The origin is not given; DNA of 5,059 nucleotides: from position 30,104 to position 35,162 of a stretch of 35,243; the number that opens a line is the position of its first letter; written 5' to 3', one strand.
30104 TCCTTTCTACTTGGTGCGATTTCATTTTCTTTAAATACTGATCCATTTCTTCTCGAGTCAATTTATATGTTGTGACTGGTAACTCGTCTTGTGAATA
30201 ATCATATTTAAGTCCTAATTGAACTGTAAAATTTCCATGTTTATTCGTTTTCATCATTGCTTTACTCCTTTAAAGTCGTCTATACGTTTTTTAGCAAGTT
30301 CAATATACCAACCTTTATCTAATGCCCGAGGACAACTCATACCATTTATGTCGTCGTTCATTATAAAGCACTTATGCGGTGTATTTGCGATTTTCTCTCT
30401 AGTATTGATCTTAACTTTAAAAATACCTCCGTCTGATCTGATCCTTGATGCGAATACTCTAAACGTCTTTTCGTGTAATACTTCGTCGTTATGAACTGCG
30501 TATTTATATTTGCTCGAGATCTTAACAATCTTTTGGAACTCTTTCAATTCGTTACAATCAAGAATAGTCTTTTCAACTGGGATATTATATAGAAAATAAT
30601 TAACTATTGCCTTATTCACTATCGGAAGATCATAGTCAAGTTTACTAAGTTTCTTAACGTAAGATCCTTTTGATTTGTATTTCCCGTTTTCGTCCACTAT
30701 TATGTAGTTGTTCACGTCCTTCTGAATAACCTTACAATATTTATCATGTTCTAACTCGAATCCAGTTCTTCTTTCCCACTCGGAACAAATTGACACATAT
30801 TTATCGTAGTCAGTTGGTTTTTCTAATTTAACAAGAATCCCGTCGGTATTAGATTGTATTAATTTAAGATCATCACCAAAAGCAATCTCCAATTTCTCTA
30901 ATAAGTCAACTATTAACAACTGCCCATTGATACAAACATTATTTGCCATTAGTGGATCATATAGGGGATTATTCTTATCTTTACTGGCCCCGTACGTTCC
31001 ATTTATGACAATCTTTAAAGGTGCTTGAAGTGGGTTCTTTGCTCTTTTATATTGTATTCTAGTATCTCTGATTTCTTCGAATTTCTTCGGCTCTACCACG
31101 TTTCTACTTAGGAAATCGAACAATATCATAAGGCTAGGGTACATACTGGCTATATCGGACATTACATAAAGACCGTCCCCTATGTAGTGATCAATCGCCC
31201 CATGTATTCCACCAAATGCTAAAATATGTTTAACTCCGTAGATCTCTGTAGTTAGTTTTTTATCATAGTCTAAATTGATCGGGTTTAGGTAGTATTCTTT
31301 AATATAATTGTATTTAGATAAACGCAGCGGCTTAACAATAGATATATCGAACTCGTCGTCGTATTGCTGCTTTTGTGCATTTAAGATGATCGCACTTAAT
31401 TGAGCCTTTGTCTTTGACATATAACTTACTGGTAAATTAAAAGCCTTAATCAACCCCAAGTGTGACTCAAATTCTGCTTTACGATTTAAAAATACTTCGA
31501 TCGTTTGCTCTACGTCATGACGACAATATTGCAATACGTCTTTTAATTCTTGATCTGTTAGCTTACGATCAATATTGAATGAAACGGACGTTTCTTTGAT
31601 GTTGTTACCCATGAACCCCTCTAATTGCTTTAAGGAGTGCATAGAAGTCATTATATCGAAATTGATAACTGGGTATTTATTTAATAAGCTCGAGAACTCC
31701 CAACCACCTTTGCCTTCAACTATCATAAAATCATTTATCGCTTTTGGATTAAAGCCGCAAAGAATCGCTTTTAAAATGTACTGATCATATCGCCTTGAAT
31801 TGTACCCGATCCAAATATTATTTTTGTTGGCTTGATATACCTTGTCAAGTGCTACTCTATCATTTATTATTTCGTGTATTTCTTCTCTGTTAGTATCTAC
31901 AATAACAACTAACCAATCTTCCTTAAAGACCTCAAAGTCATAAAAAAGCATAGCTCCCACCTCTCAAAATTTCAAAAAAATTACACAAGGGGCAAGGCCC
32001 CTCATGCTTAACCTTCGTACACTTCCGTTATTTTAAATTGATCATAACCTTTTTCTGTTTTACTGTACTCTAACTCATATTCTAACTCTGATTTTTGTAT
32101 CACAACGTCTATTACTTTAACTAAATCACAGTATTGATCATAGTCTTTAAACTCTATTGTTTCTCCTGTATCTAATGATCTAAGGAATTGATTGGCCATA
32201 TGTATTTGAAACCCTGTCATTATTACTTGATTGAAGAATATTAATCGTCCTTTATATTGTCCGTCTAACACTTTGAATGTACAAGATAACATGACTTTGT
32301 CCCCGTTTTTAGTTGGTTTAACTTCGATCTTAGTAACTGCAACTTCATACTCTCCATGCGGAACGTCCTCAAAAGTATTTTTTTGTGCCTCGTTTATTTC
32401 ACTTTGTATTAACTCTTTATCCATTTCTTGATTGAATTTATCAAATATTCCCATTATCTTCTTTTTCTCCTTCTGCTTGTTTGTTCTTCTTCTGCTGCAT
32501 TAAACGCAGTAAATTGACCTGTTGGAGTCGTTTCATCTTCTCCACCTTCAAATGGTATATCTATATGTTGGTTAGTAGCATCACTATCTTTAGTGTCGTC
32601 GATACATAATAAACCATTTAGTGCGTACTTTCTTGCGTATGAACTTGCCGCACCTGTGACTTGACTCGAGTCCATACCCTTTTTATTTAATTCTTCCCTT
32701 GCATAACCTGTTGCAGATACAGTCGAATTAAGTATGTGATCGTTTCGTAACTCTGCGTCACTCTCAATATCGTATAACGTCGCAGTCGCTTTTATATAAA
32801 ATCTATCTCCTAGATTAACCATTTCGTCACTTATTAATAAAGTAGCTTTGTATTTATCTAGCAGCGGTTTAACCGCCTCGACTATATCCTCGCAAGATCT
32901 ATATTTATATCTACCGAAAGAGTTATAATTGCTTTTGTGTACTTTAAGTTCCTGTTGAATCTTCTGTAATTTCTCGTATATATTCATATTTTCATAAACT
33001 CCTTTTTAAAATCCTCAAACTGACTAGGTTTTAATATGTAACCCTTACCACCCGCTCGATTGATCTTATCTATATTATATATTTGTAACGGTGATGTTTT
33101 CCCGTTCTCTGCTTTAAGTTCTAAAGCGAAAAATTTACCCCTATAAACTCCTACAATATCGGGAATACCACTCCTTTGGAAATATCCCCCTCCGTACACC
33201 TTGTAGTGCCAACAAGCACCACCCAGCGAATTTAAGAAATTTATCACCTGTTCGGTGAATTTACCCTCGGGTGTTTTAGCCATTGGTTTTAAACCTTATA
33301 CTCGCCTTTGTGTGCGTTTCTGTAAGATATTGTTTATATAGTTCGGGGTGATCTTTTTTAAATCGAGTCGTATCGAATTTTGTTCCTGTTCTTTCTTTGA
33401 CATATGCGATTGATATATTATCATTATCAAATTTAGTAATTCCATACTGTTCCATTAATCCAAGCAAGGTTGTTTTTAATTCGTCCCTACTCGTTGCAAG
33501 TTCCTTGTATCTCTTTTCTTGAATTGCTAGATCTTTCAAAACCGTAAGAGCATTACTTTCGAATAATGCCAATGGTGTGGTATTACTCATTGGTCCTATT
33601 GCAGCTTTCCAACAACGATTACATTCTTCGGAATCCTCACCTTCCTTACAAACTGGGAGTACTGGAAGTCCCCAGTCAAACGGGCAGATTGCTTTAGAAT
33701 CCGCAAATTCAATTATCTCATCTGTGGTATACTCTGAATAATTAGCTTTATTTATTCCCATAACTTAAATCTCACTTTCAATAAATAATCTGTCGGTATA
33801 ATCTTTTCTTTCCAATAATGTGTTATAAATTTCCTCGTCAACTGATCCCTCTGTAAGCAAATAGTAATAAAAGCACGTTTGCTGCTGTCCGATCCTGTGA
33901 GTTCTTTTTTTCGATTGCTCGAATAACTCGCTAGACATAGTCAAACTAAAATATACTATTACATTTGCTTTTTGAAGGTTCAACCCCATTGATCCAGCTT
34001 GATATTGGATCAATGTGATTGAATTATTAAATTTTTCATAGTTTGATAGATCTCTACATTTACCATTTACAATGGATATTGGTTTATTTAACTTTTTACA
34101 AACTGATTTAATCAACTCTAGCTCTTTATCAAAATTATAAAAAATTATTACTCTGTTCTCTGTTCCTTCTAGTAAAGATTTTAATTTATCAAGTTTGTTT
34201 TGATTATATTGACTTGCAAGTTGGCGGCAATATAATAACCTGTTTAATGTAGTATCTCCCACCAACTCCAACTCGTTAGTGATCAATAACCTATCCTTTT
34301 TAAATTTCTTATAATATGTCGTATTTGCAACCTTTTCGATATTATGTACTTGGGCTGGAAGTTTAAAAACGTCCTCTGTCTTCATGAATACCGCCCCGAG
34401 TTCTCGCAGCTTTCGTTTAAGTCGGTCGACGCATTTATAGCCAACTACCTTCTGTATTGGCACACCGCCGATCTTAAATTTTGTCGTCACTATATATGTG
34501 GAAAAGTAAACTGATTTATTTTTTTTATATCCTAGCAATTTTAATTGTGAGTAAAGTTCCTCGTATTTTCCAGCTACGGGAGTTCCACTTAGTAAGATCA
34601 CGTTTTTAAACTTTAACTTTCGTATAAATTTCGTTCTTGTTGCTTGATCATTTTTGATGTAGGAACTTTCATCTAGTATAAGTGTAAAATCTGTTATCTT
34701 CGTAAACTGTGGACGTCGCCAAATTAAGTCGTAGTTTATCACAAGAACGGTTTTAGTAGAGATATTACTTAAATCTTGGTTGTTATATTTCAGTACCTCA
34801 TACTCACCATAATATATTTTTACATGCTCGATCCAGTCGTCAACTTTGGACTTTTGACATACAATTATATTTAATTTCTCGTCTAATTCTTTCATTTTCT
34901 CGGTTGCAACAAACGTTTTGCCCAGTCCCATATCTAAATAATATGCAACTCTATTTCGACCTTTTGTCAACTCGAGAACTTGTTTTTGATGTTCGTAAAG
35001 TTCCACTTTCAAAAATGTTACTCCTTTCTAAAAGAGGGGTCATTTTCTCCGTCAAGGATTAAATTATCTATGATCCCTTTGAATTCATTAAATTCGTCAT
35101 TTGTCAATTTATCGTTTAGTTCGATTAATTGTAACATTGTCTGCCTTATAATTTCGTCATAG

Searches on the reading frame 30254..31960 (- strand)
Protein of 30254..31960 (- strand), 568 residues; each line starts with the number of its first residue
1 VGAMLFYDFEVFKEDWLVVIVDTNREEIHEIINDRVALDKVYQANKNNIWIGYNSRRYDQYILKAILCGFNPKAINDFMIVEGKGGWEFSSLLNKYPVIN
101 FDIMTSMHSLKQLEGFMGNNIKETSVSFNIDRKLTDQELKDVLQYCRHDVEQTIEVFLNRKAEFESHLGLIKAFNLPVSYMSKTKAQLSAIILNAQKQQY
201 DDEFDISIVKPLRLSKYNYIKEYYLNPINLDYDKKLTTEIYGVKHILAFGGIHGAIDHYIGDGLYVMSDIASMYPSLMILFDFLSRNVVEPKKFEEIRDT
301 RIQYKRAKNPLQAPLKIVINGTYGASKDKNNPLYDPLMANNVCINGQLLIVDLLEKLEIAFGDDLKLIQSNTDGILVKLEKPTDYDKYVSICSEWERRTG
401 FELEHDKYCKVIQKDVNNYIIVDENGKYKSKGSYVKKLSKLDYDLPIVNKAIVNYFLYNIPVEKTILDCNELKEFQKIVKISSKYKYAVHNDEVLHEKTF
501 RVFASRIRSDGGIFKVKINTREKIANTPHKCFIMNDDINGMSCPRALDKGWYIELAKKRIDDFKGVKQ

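Call 7: search_protein_families(library=pfam, proteins=[window:30254-31960:-], max_evalue=0.01)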
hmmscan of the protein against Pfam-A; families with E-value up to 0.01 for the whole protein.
window:30254-31960:- (568 aa): 0 families

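Call 8: search_protein_families(library=phrogs, proteins=[window:30254-31960:-], max_evalue=0.001)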
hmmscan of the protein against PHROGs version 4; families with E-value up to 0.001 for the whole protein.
window:30254-31960:- (568 aa): 6 families
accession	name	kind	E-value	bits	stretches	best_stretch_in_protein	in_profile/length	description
phrog_1252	-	DNA, RNA and nucleotide metabolism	8.8e-163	544.3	1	3-567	53-655/663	DNA polymerase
phrog_18505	-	DNA, RNA and nucleotide metabolism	4.5e-30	106.1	1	294-484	20-208/349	DNA polymerase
phrog_4210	-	DNA, RNA and nucleotide metabolism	6e-20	71.7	1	4-450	722-1157/1304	DNA polymerase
phrog_262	-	DNA, RNA and nucleotide metabolism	1.4e-07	31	1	296-410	498-604/856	DNA polymerase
phrog_34803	-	unknown function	0.00015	22.4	1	391-466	34-107/244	-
phrog_1918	-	DNA, RNA and nucleotide metabolism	0.0003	21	0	292-351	19-78/382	DNA polymerase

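Call 32: search_protein_families(library=ncbifam, proteins=[window:30254-31960:-], max_evalue=0.01)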
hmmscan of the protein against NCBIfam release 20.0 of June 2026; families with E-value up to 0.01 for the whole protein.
window:30254-31960:- (568 aa): 2 families
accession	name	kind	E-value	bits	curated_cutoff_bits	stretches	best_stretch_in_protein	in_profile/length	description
NF004422.0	PRK05762.1-4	equivalog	0.0038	15.6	1103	1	290-391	470-569/789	DNA polymerase II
NF004420.0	PRK05762.1-1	equivalog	0.0046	15.6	1435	1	291-391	467-565/783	DNA polymerase II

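Call 55: search_solved_structures(query=window:30254-31960:-, max_evalue=1)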
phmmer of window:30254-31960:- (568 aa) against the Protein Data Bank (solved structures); distinct sequences matched with E-value up to 1: 0.

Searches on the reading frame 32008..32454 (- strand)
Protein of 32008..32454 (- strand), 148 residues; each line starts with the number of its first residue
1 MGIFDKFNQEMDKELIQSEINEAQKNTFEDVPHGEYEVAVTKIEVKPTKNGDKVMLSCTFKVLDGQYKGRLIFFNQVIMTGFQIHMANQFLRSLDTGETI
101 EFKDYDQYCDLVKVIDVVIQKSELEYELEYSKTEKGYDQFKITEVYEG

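Call 7: search_protein_families(library=pfam, proteins=[window:32008-32454:-], max_evalue=0.01)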
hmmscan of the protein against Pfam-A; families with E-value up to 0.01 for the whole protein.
window:32008-32454:- (148 aa): 1 family
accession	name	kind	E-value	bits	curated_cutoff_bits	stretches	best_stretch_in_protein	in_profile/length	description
PF05037.18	DUF669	-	7.7e-14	52.4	21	1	21-132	4-124/138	Protein of unknown function (DUF669)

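Call 8: search_protein_families(library=phrogs, proteins=[window:32008-32454:-], max_evalue=0.001)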
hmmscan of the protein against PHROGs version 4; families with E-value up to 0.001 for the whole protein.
window:32008-32454:- (148 aa): 6 families
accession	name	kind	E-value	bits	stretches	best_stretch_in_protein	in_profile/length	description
phrog_7778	-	DNA, RNA and nucleotide metabolism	8.6e-44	150.2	1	3-147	6-160/162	single strand DNA binding protein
phrog_2300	-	unknown function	2.6e-14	54.8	1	16-122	34-144/347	-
phrog_378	-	DNA, RNA and nucleotide metabolism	7.4e-11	43.6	1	21-132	10-121/163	single strand DNA binding protein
phrog_6015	-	DNA, RNA and nucleotide metabolism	2.1e-10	41.7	1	25-73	15-63/273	single strand DNA binding protein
phrog_13350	-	unknown function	2.1e-09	38.3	1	24-75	16-67/302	-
phrog_9460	-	other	0.00064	20.4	1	32-98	34-102/235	methyltransferase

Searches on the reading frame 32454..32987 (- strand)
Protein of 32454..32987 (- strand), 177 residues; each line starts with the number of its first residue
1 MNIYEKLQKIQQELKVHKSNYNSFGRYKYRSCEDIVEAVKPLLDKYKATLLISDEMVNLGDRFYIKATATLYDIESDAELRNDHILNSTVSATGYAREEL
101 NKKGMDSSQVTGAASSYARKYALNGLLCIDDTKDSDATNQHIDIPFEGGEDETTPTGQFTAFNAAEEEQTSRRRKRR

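Call 7: search_protein_families(library=pfam, proteins=[window:32454-32987:-], max_evalue=0.01)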
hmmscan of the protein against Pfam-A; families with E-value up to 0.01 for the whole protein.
window:32454-32987:- (177 aa): 1 family
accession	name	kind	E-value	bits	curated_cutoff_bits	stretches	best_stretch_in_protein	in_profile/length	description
PF04404.17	ERF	-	4.7e-41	140.7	25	1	3-141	1-130/153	ERF superfamily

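Call 8: search_protein_families(library=phrogs, proteins=[window:32454-32987:-], max_evalue=0.001)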
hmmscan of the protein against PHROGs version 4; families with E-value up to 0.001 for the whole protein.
window:32454-32987:- (177 aa): 2 families
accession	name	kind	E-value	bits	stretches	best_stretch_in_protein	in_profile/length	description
phrog_155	-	DNA, RNA and nucleotide metabolism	3.5e-42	146.1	1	1-140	66-195/308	Erf-like ssDNA annealing protein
phrog_2324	-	DNA, RNA and nucleotide metabolism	1e-12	49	1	1-164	9-155/193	Erf-like ssDNA annealing protein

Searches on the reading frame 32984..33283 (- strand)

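Call 21: search_protein_families(library=pfam, proteins=[window:32984-33283:-], max_evalue=0.01)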
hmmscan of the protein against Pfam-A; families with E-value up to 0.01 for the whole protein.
window:32984-33283:- (99 aa): 1 family
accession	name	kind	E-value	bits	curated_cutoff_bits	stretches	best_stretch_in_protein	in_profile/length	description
PF08774.17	VRR_NUC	-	0.00037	21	23.8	1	37-83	61-111/116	VRR-NUC domain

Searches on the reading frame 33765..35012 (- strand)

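Call 7: search_protein_families(library=pfam, proteins=[window:33765-35012:-], max_evalue=0.01)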
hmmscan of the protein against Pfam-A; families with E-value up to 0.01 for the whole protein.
window:33765-35012:- (415 aa): 3 families
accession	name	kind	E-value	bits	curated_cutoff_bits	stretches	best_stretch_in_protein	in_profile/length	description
PF00176.29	SNF2-rel_dom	-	1e-15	58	24.9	1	27-263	25-278/290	SNF2-related domain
PF00271.37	Helicase_C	-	1.4e-11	45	23.5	1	273-375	2-110/110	Helicase conserved C-terminal domain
PF04851.21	ResIII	-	9.9e-06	26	22.5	1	3-145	2-162/164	Type III restriction enzyme, res subunit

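Call 8: search_protein_families(library=phrogs, proteins=[window:33765-35012:-], max_evalue=0.001)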
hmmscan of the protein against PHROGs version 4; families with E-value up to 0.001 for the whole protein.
window:33765-35012:- (415 aa): 4 families
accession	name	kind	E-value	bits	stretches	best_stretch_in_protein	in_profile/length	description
phrog_62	-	DNA, RNA and nucleotide metabolism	2.9e-94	317.8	1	1-410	693-1133/1881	DNA helicase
phrog_29996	-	unknown function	1e-19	71.1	1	27-406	750-1160/1189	-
phrog_11354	-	unknown function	6.5e-14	52.6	1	321-410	15-104/116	-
phrog_16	-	DNA, RNA and nucleotide metabolism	3.5e-11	43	1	1-383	269-596/986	DNA helicase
